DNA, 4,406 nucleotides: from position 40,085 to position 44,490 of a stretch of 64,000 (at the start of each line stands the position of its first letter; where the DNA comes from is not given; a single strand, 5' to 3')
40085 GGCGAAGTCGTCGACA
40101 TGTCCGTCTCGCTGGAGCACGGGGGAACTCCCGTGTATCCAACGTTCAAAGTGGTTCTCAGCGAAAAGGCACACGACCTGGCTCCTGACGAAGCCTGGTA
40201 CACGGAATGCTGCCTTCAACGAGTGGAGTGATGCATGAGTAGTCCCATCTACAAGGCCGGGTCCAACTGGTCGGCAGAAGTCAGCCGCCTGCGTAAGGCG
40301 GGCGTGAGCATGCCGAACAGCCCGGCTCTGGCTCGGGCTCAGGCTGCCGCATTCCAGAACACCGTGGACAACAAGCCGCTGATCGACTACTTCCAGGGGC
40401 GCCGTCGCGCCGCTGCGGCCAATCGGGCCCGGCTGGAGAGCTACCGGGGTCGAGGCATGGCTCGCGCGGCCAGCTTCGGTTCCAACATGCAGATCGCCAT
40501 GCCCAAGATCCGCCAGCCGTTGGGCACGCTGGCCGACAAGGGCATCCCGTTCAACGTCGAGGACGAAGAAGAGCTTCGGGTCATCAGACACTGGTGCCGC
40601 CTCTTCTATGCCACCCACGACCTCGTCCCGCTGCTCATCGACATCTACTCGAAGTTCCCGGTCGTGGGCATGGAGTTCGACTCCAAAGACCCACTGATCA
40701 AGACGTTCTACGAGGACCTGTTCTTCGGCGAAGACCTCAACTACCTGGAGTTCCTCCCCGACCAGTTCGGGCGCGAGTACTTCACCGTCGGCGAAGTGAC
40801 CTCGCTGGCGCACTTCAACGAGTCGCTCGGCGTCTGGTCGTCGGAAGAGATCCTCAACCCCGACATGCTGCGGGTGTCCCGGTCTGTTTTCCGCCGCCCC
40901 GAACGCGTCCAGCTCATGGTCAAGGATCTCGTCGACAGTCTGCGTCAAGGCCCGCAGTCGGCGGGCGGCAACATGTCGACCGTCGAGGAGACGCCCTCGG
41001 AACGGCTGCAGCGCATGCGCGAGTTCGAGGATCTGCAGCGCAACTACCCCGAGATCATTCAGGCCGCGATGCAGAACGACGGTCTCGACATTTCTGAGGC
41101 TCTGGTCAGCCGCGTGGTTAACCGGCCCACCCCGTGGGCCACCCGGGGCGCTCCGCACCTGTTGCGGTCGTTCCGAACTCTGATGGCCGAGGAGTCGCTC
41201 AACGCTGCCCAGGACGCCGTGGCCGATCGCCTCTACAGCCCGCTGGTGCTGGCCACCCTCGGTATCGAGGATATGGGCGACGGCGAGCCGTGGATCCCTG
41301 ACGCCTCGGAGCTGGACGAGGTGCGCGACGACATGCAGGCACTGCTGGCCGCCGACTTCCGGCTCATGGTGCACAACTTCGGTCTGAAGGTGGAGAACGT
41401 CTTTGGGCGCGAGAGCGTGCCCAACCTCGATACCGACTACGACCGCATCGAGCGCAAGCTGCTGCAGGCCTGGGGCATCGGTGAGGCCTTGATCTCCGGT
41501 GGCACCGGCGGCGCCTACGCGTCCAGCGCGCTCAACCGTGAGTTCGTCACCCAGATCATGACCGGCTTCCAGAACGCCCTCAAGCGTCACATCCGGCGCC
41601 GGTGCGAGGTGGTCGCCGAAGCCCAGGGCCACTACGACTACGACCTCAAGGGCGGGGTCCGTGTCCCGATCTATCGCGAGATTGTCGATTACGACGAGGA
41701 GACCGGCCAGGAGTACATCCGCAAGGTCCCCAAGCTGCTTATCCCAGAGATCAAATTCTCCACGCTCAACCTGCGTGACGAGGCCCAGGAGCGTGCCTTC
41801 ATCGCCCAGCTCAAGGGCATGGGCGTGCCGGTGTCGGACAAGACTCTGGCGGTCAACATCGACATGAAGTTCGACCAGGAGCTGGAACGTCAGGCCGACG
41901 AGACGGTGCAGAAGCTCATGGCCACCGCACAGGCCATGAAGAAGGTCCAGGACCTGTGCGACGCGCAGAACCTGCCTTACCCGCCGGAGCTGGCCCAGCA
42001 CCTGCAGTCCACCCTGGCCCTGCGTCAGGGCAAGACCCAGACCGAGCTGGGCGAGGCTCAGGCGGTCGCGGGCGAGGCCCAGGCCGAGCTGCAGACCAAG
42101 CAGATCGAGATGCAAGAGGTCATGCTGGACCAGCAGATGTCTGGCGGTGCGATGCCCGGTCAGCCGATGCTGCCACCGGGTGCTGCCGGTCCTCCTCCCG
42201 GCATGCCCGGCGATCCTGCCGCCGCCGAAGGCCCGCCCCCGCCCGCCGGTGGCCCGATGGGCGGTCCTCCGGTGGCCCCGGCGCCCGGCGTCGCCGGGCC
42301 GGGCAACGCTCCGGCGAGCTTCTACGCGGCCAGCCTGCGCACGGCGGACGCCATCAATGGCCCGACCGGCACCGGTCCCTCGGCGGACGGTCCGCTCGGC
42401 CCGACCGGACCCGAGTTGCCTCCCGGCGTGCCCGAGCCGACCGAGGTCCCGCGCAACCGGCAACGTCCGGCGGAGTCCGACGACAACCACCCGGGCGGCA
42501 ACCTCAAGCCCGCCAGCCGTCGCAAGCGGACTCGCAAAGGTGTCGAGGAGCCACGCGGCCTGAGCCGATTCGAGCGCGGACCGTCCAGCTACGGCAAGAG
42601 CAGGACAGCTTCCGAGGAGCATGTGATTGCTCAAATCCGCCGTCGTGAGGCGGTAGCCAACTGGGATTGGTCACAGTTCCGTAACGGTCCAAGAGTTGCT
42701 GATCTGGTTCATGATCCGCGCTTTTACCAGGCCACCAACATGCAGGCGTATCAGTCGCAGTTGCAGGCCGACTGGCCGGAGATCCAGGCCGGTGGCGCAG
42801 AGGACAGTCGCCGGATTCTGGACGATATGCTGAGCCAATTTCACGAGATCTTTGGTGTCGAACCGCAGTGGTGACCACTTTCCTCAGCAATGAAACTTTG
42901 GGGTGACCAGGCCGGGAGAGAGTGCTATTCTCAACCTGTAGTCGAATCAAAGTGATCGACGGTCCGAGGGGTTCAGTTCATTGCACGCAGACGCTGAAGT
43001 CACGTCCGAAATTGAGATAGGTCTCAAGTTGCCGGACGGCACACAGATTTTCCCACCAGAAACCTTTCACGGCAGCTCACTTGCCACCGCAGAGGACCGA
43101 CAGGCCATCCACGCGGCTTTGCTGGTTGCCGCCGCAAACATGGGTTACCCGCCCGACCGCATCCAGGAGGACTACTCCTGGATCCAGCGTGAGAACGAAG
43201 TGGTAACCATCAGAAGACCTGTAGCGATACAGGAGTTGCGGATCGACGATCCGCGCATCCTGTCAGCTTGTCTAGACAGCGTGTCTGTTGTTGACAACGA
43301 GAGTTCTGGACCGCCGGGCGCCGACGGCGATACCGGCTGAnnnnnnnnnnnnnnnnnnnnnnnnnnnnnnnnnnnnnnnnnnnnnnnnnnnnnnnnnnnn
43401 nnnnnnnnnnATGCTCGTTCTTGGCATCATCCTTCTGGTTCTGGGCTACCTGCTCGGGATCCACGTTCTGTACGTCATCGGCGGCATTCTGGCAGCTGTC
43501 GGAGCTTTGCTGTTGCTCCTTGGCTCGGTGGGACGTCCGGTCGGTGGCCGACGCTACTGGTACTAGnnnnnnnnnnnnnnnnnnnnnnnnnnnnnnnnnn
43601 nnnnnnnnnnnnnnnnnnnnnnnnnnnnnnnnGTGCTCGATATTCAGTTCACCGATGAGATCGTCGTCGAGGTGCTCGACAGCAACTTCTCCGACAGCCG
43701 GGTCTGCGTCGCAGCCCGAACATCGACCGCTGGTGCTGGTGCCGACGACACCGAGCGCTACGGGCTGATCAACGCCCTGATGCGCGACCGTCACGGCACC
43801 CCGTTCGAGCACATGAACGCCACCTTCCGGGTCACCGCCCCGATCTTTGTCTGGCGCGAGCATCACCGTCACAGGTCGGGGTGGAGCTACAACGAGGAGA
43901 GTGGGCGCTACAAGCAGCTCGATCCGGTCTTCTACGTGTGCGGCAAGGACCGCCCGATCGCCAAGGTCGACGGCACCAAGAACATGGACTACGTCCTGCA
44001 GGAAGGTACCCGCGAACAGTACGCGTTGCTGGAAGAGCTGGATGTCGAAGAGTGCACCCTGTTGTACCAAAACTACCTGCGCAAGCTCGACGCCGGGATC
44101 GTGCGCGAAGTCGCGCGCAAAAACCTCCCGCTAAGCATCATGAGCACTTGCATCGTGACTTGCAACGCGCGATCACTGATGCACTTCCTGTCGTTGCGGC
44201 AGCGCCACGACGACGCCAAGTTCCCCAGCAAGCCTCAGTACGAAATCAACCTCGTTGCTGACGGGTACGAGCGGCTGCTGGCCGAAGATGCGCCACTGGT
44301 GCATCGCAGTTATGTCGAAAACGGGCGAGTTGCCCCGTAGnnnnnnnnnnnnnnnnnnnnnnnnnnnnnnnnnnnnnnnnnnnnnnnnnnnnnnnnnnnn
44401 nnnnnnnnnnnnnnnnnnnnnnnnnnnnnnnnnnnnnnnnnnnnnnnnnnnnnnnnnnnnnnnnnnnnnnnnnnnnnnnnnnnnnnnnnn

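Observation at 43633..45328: ThyX and a 2H phosphoesterase (LigT-like) embedded inside the virion-structure module, near non-canonical tRNAs: a possible RNA-repair or nucleotide-metabolism island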

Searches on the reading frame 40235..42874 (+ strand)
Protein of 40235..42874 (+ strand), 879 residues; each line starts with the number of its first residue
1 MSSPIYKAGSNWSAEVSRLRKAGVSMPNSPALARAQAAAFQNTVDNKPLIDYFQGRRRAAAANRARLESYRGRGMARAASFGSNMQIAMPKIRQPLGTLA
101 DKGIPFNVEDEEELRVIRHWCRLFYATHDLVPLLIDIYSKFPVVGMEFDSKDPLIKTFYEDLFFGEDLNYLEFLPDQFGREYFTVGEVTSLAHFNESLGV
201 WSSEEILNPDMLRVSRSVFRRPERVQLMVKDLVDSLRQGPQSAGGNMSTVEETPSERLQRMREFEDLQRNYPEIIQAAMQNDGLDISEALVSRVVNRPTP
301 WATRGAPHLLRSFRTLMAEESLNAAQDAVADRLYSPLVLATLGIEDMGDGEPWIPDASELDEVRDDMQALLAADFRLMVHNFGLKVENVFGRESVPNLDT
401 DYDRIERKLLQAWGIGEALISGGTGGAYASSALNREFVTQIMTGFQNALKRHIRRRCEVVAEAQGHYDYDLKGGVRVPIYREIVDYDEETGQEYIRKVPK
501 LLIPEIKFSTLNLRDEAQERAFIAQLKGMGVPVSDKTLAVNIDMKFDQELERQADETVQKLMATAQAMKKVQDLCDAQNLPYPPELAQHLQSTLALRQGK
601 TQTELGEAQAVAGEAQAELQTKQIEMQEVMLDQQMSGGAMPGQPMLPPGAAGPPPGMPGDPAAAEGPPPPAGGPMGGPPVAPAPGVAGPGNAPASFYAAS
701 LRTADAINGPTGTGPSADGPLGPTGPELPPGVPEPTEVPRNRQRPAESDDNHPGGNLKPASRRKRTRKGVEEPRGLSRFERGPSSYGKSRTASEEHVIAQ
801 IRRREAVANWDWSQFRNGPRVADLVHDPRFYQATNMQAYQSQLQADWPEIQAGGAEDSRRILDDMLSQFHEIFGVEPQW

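Call 3: search_protein_families(library=pfam, proteins=[window:40235-42874:+], max_evalue=0.1)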
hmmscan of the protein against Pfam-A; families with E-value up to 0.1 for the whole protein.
window:40235-42874:+ (879 aa): 2 families
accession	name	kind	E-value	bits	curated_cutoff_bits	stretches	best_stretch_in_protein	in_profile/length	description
PF07566.17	DUF1543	-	0.067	13.5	22.9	0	825-849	5-29/52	Domain of Unknown Function (DUF1543)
PF08365.16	IGF2_C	-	0.078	13.5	27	0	303-332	16-45/55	Insulin-like growth factor II E-peptide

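Call 4: search_protein_families(library=phrogs, proteins=[window:40235-42874:+], max_evalue=0.01)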
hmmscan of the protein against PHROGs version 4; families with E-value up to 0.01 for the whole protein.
window:40235-42874:+ (879 aa): 3 families
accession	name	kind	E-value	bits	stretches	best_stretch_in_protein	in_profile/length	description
phrog_2833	-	head and packaging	0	1821.1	1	1-879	1-874/874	portal protein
phrog_16240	-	head and packaging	8.9e-22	78.4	1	71-575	51-525/643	portal protein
phrog_2739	-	head and packaging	7.5e-09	35.7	1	285-456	224-390/501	portal protein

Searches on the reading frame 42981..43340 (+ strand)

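Call 3: search_protein_families(library=pfam, proteins=[window:42981-43340:+], max_evalue=0.1)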
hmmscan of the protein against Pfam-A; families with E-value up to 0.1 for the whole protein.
window:42981-43340:+ (119 aa): 1 family
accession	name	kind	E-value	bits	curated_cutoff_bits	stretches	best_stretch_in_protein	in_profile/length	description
PF24000.1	DUF7316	-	2.2e-29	102.3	27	1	1-78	1-78/78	Family of unknown function (DUF7316)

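Call 4: search_protein_families(library=phrogs, proteins=[window:42981-43340:+], max_evalue=0.01)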
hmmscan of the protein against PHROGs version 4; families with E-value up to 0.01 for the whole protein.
window:42981-43340:+ (119 aa): 1 family
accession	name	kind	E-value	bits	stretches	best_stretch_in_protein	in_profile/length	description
phrog_2958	-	unknown function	1.5e-54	184.3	1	1-119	1-119/119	-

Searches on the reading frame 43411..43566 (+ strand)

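Call 3: search_protein_families(library=pfam, proteins=[window:43411-43566:+], max_evalue=0.1)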
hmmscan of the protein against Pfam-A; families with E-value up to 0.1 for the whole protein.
window:43411-43566:+ (51 aa): 1 family
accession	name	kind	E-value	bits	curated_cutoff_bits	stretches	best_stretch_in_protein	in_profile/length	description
PF19626.4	DUF6131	-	7.5e-08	33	25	1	1-51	1-59/59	Family of unknown function (DUF6131)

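Call 4: search_protein_families(library=phrogs, proteins=[window:43411-43566:+], max_evalue=0.01)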
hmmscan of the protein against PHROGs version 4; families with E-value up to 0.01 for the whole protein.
window:43411-43566:+ (51 aa): 1 family
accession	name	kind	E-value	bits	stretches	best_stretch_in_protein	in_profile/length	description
phrog_3158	-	unknown function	2.4e-27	96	1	1-51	1-51/51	-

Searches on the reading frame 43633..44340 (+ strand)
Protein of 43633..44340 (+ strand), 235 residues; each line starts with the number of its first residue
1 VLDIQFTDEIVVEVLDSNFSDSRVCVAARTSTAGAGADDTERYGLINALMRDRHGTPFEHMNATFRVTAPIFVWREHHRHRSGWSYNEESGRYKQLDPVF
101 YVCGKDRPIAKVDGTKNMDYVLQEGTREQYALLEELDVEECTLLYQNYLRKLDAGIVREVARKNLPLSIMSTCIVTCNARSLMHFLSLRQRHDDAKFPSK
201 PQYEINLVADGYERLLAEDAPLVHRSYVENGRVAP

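Call 3: search_protein_families(library=pfam, proteins=[window:43633-44340:+], max_evalue=0.1)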
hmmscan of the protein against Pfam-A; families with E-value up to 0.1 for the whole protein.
window:43633-44340:+ (235 aa): 2 families
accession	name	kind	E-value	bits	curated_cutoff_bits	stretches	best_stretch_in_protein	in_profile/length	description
PF02511.20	Thy1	-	4.7e-38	131.3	24.8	1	15-221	3-190/191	Thymidylate synthase complementing protein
PF17392.7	Urocanase_C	-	0.0097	15.8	23.6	1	3-82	21-98/196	Urocanase C-terminal domain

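Call 4: search_protein_families(library=phrogs, proteins=[window:43633-44340:+], max_evalue=0.01)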
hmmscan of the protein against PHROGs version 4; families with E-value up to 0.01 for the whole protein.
window:43633-44340:+ (235 aa): 3 families
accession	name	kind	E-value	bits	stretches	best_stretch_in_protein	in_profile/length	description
phrog_85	-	DNA, RNA and nucleotide metabolism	9.5e-67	227.2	1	12-234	373-592/866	thymidylate synthase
phrog_10644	-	DNA, RNA and nucleotide metabolism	9.1e-07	30.1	1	79-195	17-129/160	thymidylate synthase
phrog_22708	-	DNA, RNA and nucleotide metabolism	0.00014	22.3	1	40-98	71-128/242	thymidylate synthase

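Call 52: search_solved_structures(query=window:43633-44340:+, max_evalue=0.001, show_alignments=2)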
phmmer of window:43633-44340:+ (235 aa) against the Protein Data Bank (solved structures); distinct sequences matched with E-value up to 0.001: 17.
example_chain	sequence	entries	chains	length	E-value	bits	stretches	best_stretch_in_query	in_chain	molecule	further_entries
4p5a_A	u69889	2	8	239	6.8e-50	172.7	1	4-235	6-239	Thymidylate synthase ThyX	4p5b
3n0b_A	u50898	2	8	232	4.6e-27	98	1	4-224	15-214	Thymidylate synthase thyX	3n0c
5chp_A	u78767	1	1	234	1.7e-26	96.2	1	3-224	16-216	Thymidylate synthase ThyX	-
1kq4_A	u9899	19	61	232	2.2e-26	95.8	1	4-224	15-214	HYPOTHETICAL PROTEIN TM0449 | Thymidylate synthase thyX | Flavin-dependent thymidylate synthase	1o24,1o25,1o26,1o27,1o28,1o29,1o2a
4gtl_A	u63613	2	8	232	4.5e-26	94.8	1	4-225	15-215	Thymidylate synthase thyX | Thymidylate synthase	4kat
3g4a_A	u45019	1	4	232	5.9e-26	94.4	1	4-224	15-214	Thymidylate synthase thyX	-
8rep_A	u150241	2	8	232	8.1e-26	94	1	4-224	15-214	Flavin-dependent thymidylate synthase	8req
3g4c_A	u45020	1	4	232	1.1e-25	93.5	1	4-224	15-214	Thymidylate synthase thyX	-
4gtc_A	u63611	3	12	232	1.1e-25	93.5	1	4-224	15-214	Thymidylate synthase thyX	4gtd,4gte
5iot_A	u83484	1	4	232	1.2e-25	93.4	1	4-223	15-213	Thymidylate synthase ThyX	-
5ios_A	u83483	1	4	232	1.5e-25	93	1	4-224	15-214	Thymidylate synthase ThyX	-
4kar_A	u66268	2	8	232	3.9e-25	91.7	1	4-224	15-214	Thymidylate synthase | Thymidylate synthase ThyX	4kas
4gtf_A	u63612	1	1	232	5.2e-25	91.3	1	4-224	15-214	Thymidylate synthase thyX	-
6j61_A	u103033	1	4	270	7.8e-20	74.4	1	4-226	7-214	Flavin-dependent thymidylate synthase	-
4fzb_A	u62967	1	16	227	3.8e-05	26.4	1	17-192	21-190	Probable thymidylate synthase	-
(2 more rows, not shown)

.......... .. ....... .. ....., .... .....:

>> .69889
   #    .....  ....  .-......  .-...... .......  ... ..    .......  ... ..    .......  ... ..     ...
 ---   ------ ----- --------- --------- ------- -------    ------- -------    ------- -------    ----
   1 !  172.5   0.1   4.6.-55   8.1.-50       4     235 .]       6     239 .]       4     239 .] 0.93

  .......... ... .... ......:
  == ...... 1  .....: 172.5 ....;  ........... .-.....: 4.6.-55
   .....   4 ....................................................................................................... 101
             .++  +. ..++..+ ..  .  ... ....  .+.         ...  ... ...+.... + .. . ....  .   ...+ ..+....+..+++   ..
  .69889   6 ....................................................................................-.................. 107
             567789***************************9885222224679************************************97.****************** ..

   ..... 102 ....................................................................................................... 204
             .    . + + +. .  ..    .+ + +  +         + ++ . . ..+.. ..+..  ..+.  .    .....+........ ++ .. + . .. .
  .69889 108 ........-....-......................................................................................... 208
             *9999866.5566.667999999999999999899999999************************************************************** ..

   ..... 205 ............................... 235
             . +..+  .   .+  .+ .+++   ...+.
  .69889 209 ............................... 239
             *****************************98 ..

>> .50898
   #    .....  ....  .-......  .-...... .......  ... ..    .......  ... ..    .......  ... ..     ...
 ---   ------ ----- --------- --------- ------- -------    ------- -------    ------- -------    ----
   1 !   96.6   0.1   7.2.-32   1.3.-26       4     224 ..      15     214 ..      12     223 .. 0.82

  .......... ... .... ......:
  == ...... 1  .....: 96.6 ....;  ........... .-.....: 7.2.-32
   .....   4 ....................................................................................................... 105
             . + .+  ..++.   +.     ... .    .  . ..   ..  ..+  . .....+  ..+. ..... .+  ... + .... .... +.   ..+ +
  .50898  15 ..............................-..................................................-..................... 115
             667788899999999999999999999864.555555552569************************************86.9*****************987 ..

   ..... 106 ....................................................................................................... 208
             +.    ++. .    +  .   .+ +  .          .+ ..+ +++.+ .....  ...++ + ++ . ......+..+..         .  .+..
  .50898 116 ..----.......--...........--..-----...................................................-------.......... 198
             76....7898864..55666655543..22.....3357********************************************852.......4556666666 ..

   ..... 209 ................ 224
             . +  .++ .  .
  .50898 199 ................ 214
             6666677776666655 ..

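Call 56: search_protein_families(library=ncbifam, proteins=[window:43633-44340:+], max_evalue=0.1)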
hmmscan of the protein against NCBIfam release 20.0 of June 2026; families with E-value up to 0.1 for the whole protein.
window:43633-44340:+ (235 aa): 1 family
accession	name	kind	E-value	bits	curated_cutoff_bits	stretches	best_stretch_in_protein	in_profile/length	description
TIGR02170.1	thyX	equivalog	6.2e-44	150.1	87.9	1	18-227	12-211/211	FAD-dependent thymidylate synthase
